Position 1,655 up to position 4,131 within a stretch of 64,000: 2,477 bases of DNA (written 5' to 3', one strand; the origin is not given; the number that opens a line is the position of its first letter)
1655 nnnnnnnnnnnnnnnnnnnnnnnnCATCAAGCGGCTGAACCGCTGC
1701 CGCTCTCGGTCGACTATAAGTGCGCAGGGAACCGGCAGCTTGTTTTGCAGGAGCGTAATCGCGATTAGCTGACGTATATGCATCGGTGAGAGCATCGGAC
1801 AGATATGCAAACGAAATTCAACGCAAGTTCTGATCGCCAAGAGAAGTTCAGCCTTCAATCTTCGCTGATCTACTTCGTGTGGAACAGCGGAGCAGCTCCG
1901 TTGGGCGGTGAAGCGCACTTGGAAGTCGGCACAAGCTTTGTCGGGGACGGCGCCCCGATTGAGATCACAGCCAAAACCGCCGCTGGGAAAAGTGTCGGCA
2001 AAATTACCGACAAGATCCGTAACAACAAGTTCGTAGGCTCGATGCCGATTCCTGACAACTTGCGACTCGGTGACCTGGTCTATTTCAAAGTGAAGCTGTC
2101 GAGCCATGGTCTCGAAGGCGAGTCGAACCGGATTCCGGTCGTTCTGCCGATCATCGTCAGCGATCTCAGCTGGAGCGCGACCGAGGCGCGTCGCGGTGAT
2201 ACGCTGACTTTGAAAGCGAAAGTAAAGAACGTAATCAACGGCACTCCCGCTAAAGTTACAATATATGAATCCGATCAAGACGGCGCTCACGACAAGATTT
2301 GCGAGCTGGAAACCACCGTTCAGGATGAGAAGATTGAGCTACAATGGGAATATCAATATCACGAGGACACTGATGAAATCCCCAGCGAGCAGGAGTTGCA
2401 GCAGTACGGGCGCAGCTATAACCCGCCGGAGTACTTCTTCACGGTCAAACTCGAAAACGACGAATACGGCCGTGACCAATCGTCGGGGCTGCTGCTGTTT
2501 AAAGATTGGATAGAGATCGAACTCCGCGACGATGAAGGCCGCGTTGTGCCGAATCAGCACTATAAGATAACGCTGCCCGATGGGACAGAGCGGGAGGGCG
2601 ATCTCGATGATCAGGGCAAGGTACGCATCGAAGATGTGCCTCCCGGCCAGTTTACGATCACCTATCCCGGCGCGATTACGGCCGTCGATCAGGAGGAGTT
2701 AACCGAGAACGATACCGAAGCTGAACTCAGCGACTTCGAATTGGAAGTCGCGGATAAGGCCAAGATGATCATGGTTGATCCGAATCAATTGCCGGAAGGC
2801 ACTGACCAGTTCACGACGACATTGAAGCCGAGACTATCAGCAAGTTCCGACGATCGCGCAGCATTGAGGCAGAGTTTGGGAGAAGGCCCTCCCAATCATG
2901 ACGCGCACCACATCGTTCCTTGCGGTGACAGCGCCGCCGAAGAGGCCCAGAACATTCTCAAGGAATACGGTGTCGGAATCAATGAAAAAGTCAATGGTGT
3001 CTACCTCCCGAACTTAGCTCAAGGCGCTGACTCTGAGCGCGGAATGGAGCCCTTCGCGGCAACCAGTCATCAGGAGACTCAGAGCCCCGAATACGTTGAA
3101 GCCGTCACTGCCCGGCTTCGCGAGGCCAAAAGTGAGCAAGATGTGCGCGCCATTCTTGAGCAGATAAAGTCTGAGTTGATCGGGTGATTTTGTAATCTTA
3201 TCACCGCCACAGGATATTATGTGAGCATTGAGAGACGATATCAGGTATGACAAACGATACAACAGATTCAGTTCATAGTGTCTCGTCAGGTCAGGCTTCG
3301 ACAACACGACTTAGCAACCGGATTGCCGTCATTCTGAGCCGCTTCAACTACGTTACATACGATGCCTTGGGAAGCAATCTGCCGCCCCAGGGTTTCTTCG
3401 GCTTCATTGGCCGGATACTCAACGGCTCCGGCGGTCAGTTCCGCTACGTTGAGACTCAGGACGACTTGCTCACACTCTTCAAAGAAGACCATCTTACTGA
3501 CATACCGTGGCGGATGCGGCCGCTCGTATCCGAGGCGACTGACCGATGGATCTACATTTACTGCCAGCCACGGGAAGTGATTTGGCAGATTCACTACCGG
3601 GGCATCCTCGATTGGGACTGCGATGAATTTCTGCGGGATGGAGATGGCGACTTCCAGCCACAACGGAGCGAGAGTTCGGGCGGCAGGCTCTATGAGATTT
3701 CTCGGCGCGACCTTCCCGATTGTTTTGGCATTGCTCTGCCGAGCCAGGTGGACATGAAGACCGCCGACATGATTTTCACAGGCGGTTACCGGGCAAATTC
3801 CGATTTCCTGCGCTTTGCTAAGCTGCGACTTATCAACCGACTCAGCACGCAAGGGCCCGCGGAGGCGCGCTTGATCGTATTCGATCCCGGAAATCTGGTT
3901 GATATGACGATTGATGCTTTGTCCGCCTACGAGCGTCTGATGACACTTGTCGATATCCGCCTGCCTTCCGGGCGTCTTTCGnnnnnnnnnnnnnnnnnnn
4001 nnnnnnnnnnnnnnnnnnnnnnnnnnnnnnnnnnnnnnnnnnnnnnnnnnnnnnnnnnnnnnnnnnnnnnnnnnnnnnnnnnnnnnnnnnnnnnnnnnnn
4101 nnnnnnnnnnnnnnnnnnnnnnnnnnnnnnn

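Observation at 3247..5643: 798-aa protein with central glycine-zipper helix: possible membrane-active partner or non-canonical immunity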

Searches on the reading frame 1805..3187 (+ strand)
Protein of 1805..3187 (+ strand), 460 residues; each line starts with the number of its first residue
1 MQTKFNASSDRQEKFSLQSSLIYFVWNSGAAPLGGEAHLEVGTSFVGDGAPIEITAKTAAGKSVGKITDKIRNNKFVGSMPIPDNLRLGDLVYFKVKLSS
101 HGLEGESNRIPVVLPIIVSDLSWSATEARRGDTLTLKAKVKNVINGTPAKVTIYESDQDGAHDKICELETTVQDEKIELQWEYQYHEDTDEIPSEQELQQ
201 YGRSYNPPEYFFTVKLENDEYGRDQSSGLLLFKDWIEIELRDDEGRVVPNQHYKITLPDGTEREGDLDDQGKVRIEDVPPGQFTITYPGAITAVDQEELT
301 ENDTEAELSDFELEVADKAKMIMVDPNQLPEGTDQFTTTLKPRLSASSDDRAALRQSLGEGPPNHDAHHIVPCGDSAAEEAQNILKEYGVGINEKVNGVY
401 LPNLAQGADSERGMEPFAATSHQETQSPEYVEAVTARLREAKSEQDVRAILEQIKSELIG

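Call 4: search_protein_families(library=pfam, proteins=[window:1805-3187:+], max_evalue=0.1)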
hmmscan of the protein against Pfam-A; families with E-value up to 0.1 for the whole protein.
window:1805-3187:+ (460 aa): 3 families
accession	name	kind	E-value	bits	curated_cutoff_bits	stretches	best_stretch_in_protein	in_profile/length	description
PF14412.12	AHH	-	4.6e-12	46.3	22.3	1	360-455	12-108/111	A nuclease family of the HNH/ENDO VII superfamily with conserved AHH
PF13620.12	CarboxypepD_reg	-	0.03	15.1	32.3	1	240-304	6-74/82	Carboxypeptidase regulatory-like domain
PF03954.19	Lectin_N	-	0.056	13.7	28.3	0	130-181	63-114/140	Hepatic lectin, N-terminal domain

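Call 5: search_protein_families(library=ncbifam, proteins=[window:1805-3187:+], max_evalue=0.1)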
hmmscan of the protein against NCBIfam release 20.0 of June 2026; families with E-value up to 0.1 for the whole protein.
window:1805-3187:+ (460 aa): 0 families

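Call 6: search_protein_families(library=padloc, proteins=[window:1805-3187:+], max_evalue=0.1)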
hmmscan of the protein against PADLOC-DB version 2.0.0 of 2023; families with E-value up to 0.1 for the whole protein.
window:1805-3187:+ (460 aa): 0 families

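Call 40: search_solved_structures(query=window:1805-3187:+, max_evalue=1)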
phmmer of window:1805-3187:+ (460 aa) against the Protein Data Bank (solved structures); distinct sequences matched with E-value up to 1: 2.
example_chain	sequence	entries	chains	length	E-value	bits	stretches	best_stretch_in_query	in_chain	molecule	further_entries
7dm0_A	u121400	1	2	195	7.6e-07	31.6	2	244-314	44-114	Biofilm-associated surface protein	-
6m3a_A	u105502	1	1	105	0.0054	18.9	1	244-301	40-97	Biofilm-associated surface protein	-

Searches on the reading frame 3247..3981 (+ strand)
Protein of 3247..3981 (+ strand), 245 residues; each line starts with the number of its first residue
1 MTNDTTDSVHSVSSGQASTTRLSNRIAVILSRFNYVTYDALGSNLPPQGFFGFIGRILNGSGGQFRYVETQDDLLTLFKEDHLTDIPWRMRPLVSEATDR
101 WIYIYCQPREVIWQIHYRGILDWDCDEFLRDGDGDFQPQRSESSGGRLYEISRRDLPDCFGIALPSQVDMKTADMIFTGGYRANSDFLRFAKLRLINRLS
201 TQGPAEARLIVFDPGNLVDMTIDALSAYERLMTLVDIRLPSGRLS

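Call 85: predict_structure(alignment_id=A7)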
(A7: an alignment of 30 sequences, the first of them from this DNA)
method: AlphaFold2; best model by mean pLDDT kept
length: 245 residues; sequences in the alignment: 30
mean_pLDDT: 81.1   pTM: 0.76
mean pLDDT of the five models: 81.1, 78.8, 78.6, 77.9, 77.0
residues with pLDDT >= 90: 122; 70-90: 48; 50-70: 67; < 50: 8
segments of 3 or more residues with pLDDT < 50: 1-3
pLDDT, mean of each block of 10 residues (from residue 1): 49 54 84 85 58 61 76 91 92 95 96 97 98 93 95 92 97 86 69 78 74 92 83 66 53
secondary structure, 60 per line:
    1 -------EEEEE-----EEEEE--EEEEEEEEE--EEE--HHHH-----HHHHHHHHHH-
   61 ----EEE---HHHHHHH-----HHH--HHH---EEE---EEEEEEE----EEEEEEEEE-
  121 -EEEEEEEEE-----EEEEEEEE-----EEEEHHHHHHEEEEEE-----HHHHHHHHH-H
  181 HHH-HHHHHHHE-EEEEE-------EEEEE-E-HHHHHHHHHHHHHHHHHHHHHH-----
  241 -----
elements in order: E8-12 E18-22 E25-33 E36-38 H41-44 H50-59 E65-67 H71-77 E94-96 E100-106 E111-119 E122-130 E136-143 E149-152 H153-158 E159-164 H170-178 H180-183 H185-191 E194-198 E206-210 H214-235
